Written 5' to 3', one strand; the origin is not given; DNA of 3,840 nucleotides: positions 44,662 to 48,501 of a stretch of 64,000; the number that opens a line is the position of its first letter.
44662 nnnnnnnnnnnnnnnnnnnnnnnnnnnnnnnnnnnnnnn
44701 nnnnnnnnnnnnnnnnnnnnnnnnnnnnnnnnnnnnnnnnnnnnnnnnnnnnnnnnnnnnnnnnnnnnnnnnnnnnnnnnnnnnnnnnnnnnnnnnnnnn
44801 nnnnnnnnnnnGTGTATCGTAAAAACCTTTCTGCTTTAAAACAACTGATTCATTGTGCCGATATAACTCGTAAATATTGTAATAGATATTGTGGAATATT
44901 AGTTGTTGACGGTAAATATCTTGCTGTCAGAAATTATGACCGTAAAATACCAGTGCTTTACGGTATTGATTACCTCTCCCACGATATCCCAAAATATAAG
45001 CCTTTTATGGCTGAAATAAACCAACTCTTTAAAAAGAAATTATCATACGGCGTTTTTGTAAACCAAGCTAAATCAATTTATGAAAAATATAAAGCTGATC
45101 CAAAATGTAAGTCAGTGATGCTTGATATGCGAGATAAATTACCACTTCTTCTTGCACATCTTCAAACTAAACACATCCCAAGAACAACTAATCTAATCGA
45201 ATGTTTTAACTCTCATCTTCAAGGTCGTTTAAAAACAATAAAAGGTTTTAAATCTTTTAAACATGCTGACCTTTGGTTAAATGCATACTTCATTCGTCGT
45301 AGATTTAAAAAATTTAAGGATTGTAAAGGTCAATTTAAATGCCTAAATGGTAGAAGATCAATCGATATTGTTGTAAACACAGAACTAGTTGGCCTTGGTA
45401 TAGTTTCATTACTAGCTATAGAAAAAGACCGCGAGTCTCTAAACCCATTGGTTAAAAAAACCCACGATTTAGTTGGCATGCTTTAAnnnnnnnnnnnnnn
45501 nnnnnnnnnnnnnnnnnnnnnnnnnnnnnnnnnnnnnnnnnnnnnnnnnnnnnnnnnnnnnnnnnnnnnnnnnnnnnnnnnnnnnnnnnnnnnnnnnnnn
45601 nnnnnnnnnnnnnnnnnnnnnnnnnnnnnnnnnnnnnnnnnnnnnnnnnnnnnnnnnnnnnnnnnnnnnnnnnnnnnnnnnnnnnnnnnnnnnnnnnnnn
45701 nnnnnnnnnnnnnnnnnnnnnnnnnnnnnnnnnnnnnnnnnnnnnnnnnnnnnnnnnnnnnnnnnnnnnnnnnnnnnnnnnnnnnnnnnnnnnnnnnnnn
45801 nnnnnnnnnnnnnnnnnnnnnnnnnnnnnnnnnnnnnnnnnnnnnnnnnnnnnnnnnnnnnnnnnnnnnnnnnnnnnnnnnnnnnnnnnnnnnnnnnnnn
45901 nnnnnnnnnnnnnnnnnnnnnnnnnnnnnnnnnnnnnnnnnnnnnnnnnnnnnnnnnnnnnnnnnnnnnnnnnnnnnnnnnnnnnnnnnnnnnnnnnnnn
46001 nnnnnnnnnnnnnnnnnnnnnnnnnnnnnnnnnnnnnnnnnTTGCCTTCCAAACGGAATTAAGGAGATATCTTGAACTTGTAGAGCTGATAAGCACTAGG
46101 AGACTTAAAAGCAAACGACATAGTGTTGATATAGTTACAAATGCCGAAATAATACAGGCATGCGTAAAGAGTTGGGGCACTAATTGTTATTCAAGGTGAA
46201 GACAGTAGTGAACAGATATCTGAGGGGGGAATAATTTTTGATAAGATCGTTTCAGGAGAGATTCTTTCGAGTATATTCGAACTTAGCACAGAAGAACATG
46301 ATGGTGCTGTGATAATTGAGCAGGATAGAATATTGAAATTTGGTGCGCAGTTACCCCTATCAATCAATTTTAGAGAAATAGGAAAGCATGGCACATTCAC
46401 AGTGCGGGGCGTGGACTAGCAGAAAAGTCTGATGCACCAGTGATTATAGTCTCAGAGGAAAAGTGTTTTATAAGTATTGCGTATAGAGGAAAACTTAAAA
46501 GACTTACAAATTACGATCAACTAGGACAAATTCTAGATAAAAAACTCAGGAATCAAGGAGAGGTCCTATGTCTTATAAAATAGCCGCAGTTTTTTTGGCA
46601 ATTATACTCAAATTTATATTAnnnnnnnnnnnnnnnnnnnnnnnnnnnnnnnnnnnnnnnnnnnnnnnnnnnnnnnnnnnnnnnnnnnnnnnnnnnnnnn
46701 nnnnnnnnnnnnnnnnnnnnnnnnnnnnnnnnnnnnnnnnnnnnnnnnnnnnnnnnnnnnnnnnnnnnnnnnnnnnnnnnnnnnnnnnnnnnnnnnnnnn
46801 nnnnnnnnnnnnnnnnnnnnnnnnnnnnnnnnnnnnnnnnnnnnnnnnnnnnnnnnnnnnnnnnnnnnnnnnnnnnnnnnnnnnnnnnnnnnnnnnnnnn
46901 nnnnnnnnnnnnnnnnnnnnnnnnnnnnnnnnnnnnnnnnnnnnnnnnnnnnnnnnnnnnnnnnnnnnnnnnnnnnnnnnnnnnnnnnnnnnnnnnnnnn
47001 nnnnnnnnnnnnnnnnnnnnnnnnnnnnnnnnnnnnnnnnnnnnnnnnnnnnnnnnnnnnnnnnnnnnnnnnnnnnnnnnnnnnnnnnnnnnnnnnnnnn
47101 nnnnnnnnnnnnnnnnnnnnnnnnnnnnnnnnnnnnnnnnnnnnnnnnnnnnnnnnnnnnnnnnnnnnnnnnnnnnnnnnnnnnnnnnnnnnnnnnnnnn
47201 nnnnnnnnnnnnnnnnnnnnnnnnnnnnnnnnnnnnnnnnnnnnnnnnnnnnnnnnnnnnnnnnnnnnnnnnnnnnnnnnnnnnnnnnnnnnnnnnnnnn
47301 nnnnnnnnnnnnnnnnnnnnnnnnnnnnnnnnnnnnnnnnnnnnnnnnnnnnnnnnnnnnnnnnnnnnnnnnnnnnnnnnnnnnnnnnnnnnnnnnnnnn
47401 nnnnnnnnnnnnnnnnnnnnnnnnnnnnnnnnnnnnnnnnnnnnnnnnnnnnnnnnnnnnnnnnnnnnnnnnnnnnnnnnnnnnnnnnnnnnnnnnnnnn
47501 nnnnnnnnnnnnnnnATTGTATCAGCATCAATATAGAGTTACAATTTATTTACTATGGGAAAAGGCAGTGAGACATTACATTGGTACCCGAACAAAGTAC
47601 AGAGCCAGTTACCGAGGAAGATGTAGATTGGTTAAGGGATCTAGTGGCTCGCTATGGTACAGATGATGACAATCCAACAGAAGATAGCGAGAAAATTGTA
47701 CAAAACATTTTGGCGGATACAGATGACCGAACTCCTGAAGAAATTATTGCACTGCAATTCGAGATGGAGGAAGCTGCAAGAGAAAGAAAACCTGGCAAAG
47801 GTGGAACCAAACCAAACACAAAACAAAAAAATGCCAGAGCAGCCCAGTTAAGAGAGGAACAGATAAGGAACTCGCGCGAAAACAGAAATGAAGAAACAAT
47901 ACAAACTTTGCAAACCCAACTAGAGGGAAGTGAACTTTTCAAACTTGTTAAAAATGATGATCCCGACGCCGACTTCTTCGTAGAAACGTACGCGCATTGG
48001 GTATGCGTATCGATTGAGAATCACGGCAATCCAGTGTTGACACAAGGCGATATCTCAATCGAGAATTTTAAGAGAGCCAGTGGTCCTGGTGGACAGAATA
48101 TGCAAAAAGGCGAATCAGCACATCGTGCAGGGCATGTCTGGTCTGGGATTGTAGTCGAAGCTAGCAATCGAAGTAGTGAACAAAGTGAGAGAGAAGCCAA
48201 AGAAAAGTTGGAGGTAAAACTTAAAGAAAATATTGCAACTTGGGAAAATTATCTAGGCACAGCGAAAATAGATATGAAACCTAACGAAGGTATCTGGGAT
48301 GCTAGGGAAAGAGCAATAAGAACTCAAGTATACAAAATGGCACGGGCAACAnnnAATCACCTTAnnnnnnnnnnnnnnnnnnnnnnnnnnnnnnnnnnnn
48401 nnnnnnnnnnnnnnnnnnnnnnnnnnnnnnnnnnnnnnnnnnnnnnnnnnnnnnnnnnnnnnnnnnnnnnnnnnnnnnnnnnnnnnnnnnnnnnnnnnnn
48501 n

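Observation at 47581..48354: Stand-alone RF-1-type GGQ domain protein with a 150-aa acidic N-terminal region, atypical for ArfB, PrfH or release factors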

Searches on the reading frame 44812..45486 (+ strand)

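Call 16: search_protein_families(library=pfam, proteins=[window:44812-45486:+], max_evalue=0.001)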
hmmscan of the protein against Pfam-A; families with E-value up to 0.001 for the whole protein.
window:44812-45486:+ (224 aa): 0 families

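Call 70: search_protein_families(library=ncbifam, proteins=[window:44812-45483:+], max_evalue=0.00001)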
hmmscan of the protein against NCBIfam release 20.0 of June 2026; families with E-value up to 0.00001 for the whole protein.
window:44812-45483:+ (224 aa): 1 family
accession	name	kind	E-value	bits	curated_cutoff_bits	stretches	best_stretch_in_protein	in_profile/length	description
NF033543.2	transpos_IS256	equivalog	7.7e-06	25.1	150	0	83-154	258-328/338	IS256 family transposase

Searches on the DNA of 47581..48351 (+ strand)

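Call 54: search_rna_families(sources=[L008, L010, L011, L006, L007, L001], threshold=gathering)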
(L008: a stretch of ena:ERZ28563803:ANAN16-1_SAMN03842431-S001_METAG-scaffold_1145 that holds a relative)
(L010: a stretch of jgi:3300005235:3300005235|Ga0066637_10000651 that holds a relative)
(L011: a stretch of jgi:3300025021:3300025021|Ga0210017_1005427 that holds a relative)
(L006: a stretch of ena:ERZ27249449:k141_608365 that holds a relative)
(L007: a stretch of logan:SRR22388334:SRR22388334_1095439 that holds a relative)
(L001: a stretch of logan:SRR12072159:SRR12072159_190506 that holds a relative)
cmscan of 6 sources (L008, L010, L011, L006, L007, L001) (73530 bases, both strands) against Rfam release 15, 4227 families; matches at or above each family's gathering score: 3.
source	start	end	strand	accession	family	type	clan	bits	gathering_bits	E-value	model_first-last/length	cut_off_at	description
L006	11578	11648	-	RF00005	tRNA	Gene; tRNA;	CL00001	57.1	29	1.3e-09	1-71/71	no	tRNA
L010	7294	7376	+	RF00005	tRNA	Gene; tRNA;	CL00001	49.8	29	1.3e-07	1-71/71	no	tRNA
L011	4787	4869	+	RF00005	tRNA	Gene; tRNA;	CL00001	49.8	29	1.3e-07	1-71/71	no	tRNA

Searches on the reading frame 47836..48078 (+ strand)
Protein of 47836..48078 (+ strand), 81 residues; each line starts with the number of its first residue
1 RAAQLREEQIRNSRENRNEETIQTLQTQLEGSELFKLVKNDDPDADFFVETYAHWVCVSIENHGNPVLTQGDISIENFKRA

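Call 51: find_homologous_proteins(query=A3, max_evalue=0.001)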
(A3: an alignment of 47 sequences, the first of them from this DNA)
Query A3 (47 sequences): 385 candidates shared short words with the query, none scored E <= 0.001.
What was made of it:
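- Tried and rejected: The search with the N-module alone returned nothing (call 51).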
